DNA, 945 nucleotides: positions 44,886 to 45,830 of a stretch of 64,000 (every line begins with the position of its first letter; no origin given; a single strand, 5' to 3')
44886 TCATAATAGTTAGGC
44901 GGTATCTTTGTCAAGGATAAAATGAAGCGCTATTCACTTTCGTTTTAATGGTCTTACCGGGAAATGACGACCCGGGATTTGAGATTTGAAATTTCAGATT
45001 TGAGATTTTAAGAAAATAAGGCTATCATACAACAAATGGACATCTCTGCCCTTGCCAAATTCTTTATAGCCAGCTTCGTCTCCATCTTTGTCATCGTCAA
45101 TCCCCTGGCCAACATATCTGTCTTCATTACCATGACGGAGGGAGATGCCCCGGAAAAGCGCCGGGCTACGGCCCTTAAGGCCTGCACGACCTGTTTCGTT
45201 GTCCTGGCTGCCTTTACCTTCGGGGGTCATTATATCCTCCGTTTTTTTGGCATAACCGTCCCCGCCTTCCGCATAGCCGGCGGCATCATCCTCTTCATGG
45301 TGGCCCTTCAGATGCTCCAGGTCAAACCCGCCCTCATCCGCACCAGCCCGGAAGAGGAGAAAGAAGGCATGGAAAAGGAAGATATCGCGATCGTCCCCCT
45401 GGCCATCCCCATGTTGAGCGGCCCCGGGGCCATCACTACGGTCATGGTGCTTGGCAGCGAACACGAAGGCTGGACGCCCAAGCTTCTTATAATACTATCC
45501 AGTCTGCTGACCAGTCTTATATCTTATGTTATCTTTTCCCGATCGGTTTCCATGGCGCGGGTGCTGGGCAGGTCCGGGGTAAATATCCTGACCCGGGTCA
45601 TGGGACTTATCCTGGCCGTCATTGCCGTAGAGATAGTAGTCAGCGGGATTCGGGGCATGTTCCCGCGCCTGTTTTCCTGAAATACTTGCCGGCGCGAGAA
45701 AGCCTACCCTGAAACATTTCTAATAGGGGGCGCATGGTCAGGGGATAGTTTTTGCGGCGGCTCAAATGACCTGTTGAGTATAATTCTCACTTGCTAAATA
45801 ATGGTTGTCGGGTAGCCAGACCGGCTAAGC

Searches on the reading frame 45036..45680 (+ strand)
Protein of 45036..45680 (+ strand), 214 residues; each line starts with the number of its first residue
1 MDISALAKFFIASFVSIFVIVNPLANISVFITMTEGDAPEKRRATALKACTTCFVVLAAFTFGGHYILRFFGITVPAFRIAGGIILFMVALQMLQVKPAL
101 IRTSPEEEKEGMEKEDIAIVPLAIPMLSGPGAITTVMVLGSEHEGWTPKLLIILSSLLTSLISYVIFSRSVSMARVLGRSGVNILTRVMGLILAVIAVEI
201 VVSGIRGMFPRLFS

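Call 74: search_protein_families(library=pfam, proteins=[window:45036-45680:+], max_evalue=0.00001)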
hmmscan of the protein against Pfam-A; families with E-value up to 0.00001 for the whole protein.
window:45036-45680:+ (214 aa): 1 family
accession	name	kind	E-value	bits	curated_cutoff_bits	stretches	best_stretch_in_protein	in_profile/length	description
PF01914.23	MarC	-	1.2e-64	217.9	23.9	1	8-209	2-203/203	MarC family integral membrane protein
